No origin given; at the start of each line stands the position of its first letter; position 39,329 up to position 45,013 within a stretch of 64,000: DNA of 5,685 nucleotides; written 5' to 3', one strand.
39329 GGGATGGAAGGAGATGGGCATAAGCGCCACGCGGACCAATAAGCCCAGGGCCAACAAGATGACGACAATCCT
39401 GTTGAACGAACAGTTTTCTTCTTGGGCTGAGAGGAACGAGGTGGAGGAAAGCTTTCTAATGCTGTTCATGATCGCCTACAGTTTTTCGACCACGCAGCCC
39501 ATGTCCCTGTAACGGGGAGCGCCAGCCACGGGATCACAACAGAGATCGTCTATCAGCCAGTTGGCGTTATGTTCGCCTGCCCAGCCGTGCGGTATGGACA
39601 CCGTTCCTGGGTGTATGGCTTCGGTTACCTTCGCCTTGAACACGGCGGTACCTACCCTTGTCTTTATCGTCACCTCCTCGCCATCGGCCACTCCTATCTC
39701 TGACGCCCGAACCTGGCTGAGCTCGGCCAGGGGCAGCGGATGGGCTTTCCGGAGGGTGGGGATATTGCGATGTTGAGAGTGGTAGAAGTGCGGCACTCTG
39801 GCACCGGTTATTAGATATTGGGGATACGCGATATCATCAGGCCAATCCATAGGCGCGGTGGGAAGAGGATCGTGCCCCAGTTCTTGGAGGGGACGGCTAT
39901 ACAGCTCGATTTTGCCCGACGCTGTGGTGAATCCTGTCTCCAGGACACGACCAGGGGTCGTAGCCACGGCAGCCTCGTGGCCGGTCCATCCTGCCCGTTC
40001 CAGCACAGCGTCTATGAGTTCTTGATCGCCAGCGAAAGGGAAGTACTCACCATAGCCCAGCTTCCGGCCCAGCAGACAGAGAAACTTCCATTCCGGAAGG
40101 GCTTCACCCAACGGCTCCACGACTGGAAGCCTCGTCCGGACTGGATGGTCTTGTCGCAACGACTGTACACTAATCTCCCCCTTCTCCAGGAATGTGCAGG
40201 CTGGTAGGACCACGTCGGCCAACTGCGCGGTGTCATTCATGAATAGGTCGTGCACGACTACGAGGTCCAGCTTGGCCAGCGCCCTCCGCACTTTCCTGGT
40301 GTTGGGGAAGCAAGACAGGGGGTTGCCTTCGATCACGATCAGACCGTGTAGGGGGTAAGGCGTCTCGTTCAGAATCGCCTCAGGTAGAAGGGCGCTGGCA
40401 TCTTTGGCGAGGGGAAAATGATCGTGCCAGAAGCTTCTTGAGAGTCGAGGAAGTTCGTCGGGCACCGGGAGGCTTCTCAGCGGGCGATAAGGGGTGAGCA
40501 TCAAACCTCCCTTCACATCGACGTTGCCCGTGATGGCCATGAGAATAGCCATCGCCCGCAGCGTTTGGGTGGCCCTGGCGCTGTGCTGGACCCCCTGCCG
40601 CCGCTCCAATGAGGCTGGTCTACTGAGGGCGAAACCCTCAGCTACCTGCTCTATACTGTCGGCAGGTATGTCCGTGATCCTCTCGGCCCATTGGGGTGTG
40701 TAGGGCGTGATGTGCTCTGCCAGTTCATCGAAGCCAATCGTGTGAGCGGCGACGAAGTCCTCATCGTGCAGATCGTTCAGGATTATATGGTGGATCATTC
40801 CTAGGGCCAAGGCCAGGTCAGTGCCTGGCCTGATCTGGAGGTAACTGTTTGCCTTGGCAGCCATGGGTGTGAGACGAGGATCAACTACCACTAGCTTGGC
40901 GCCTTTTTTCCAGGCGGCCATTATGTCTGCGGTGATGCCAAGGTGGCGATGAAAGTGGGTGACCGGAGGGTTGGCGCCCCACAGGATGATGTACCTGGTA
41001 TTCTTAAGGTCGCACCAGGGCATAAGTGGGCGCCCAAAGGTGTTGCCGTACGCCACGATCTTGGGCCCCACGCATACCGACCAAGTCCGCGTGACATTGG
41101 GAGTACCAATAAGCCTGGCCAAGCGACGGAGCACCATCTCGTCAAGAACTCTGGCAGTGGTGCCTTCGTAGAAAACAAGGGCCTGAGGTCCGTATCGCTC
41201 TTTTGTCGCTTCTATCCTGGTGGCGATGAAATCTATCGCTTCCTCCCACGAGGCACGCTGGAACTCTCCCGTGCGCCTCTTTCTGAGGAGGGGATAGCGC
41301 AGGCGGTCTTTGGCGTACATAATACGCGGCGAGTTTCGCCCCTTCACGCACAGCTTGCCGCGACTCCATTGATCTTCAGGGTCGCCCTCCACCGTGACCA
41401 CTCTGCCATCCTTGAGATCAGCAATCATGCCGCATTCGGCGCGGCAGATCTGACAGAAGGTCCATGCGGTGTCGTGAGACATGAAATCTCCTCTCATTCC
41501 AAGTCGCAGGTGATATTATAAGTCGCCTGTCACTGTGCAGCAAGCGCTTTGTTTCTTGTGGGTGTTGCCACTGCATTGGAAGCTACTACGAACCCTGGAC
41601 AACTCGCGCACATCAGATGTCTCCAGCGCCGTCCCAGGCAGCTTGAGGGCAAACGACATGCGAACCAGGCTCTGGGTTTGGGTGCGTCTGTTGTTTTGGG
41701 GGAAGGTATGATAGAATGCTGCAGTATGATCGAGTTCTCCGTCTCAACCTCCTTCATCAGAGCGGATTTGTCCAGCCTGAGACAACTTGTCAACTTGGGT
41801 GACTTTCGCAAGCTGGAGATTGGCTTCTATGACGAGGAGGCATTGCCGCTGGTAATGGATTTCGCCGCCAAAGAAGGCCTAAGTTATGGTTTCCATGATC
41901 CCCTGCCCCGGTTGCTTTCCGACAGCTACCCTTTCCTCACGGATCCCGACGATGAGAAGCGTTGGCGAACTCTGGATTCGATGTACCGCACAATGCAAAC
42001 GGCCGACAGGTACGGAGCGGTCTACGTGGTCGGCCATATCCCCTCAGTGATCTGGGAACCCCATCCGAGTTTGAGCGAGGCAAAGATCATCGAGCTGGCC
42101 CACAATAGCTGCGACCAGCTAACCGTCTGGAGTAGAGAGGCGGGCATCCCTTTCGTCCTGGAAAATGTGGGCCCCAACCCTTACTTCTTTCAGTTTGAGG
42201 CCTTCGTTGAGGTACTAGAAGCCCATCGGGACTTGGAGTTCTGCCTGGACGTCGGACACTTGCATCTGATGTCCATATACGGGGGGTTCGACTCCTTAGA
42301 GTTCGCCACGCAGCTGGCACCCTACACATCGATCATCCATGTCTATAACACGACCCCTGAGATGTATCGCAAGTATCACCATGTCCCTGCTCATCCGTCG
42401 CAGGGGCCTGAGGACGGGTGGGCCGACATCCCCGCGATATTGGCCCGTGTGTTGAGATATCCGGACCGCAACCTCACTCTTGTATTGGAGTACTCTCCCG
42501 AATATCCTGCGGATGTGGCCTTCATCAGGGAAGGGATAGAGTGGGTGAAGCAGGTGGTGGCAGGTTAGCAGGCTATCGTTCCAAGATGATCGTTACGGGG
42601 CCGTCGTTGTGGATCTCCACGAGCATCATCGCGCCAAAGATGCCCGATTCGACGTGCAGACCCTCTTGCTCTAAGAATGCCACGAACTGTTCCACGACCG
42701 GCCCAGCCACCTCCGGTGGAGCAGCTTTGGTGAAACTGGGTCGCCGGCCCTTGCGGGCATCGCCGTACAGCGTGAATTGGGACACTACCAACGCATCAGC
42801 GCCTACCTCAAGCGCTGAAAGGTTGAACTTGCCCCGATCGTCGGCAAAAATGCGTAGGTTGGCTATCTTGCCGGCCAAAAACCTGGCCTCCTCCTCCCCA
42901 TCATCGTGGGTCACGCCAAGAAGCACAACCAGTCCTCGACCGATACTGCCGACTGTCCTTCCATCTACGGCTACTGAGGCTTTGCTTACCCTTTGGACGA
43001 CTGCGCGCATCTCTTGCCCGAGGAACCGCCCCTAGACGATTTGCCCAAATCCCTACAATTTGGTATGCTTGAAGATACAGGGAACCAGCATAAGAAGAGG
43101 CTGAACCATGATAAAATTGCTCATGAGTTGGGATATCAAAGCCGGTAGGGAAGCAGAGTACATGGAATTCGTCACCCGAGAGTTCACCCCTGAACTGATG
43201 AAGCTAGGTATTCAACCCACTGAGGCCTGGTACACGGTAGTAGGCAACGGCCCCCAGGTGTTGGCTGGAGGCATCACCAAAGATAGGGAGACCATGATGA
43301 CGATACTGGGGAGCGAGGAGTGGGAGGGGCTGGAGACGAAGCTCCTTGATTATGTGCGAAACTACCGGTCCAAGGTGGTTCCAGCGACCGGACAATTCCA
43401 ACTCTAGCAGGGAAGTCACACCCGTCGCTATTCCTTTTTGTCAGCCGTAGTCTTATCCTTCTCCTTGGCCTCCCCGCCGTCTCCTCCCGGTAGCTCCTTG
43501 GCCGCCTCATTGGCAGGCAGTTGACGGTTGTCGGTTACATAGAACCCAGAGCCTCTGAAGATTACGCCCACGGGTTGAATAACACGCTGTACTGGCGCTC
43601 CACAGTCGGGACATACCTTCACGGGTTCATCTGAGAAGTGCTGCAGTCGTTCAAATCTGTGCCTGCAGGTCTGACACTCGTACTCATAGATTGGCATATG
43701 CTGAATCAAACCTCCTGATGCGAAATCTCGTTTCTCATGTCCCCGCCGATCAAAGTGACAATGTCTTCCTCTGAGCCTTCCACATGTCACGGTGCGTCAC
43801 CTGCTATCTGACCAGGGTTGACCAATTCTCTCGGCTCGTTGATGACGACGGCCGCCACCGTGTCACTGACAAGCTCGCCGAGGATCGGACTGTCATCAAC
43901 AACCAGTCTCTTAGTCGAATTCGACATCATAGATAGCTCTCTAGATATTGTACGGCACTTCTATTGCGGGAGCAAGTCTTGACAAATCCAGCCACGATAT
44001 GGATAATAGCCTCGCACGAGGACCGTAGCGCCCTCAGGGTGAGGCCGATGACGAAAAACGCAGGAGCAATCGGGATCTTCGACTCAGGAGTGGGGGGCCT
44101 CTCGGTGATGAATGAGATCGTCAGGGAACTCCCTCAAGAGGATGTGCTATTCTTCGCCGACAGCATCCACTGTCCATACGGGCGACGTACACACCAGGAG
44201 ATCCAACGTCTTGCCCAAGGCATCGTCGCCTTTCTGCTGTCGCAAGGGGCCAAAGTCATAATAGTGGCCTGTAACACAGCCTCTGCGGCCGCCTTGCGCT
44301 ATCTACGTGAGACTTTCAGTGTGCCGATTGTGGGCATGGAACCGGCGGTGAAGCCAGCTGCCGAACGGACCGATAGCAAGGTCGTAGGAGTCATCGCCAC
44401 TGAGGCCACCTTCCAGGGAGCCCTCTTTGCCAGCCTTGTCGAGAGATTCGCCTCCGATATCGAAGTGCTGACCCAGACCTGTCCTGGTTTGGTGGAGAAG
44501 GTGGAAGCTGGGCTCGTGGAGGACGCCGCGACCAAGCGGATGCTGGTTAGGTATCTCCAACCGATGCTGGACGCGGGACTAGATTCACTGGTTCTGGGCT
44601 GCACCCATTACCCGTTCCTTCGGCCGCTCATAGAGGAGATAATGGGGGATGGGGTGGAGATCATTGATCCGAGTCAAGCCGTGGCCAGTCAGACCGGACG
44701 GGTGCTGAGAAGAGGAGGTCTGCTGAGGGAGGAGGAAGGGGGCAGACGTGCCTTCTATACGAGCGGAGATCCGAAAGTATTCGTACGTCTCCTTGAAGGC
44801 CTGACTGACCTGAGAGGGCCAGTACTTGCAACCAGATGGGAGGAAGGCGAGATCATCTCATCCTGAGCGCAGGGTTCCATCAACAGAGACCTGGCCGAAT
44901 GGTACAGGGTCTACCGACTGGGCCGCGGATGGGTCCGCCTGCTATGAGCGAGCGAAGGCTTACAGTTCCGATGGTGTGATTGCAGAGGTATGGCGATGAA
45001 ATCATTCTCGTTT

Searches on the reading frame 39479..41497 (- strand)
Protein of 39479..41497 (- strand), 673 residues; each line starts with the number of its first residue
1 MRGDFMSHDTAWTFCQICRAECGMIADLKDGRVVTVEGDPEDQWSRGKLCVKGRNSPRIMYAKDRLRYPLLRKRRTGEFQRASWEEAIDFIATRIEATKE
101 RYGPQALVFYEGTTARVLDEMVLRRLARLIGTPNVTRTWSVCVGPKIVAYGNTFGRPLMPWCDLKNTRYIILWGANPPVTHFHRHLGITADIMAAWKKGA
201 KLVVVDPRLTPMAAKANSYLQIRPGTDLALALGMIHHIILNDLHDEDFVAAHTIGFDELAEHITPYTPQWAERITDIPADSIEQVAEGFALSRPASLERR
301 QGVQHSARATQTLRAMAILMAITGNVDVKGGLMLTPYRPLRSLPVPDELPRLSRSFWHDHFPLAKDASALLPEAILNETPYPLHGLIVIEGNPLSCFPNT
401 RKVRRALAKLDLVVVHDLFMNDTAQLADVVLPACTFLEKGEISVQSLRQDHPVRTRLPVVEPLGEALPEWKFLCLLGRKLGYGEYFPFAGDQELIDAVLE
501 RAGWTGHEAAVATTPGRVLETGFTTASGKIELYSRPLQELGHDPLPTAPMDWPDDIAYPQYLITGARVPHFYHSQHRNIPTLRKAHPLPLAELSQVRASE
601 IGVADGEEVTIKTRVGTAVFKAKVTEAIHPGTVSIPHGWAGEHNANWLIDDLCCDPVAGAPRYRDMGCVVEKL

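Call 82: search_protein_families(library=pfam, proteins=[window:39479-41497:-], max_evalue=0.00001)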
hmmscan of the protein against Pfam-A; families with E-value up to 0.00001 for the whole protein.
window:39479-41497:- (673 aa): 3 families
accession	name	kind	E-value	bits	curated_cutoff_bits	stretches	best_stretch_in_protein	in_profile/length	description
PF00384.28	Molybdopterin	-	9.2e-48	163.5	24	1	65-477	1-351/353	Molybdopterin oxidoreductase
PF01568.27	Molydop_binding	-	7.8e-22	77.8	26.8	1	562-665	3-108/110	Molydopterin dinucleotide binding domain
PF04879.21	Molybdop_Fe4S4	-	1e-14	54.6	22.7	1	10-61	3-54/55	Molybdopterin oxidoreductase Fe4S4 domain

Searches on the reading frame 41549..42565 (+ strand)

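Call 82: search_protein_families(library=pfam, proteins=[window:41549-42565:+], max_evalue=0.00001)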
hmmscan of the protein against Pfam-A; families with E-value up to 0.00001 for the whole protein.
window:41549-42565:+ (339 aa): 1 family
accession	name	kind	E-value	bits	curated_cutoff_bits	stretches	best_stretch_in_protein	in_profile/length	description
PF01261.30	AP_endonuc_2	-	4.2e-15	56.6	31.1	1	104-335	35-248/249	Xylose isomerase-like TIM barrel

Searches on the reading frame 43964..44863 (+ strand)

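Call 82: search_protein_families(library=pfam, proteins=[window:43964-44863:+], max_evalue=0.00001)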
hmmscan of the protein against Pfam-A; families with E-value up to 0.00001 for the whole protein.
window:43964-44863:+ (300 aa): 1 family
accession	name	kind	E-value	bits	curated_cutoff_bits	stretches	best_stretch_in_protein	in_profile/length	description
PF01177.27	Asp_Glu_race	-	3e-26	93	31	1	46-243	10-210/211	Asp/Glu/Hydantoin racemase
